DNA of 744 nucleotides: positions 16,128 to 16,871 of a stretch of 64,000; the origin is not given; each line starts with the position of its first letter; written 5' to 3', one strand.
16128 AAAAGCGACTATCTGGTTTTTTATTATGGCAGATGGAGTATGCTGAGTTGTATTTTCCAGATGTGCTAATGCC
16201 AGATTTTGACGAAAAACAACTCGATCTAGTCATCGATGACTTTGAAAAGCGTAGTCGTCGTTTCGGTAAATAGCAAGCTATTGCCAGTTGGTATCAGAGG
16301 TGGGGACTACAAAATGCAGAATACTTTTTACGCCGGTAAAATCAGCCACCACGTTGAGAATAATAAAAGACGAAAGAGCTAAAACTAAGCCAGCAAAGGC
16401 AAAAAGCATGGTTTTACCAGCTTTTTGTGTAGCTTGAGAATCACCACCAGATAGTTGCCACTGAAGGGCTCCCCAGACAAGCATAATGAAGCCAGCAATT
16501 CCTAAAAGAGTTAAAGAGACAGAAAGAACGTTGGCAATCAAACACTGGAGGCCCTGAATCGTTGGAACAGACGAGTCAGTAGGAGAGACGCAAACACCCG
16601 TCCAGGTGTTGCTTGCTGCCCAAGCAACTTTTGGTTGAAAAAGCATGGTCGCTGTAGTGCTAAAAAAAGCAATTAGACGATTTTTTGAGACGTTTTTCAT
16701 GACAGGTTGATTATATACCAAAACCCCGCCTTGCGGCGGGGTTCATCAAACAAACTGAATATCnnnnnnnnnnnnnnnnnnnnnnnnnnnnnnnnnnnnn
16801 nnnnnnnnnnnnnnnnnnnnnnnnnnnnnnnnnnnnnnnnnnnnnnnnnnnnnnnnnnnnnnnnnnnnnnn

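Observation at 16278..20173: Array of seven tandem, highly diverged pilin-like paralogs beside a divergent ECF sigma / anti-sigma pair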

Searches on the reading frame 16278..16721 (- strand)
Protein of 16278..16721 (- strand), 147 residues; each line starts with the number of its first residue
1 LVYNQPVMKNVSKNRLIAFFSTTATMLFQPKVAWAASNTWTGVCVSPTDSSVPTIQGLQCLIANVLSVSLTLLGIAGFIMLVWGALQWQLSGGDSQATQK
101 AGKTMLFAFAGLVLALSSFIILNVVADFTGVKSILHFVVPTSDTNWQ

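Call 3: search_protein_families(library=pfam, max_evalue=1, proteins=[window:16278-16721:-])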
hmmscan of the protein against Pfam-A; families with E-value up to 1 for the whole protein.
window:16278-16721:- (147 aa): 3 families
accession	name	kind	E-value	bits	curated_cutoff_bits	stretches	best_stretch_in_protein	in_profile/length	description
PF18895.5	T4SS_pilin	-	1.7e-05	25.2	26.6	1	59-125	6-71/71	Type IV secretion system pilin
PF07505.17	DUF5131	-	0.11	12.5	28.9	1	24-99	124-188/243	Protein of unknown function (DUF5131)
PF24961.1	NfeD_membrane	-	0.23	11.9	26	1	55-121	56-117/119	NfeD integral membrane domain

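Call 4: search_protein_families(library=ncbifam, max_evalue=1, proteins=[window:16278-16721:-])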
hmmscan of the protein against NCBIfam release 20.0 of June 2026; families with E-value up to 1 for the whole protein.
window:16278-16721:- (147 aa): 4 families
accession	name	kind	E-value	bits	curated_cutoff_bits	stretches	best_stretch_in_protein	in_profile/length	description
NF045849.1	ICE_MMCAP2_0565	equivalog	4.9e-05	22.9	40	1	68-127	16-78/80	Mbov_0395 family pilin-like conjugal transfer protein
NF058603.1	SCO2097_fam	equivalog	0.12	12.7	110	1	54-101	49-95/129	SCO2097 family morphological protein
NF033218.1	anchor_AmaP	equivalog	0.39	10.5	55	1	68-124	12-67/166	alkaline shock response membrane anchor protein AmaP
NF045846.1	MSC0882_dom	subfamily_domain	0.92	8.6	60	1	66-134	15-78/244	MSC_0882 family membrane protein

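Call 59: search_protein_representatives(alignment_id=A1)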
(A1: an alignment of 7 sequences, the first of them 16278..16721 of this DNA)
Query: 7 sequences, 135 profile positions. Proteins with E-value up to 0.001 (for the whole library): 70361; up to 1e-10: 11687; up to 1e-30: 57. The best 150 are listed.
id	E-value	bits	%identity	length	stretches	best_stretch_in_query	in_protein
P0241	5.1e-63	227.3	-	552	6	45-121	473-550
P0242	1.1e-52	193.9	-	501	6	35-116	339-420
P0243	1.5e-50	186.9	-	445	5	43-116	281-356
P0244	1.3e-49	183.9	-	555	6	29-123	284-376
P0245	1.9e-46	173.6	-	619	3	43-123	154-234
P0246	1.5e-45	170.7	-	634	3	47-123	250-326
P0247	4.5e-45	169.2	-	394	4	29-123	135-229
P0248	1.9e-44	167.1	-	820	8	45-116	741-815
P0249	6.7e-44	165.4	-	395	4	44-123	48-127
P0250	9.6e-44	164.9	-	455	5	5-113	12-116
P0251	1.1e-43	164.7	-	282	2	47-124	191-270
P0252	2.5e-43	163.6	-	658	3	46-123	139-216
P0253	2.5e-43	163.6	-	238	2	36-129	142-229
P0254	2.7e-43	163.4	-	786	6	45-123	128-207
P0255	1.0e-42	161.5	-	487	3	41-123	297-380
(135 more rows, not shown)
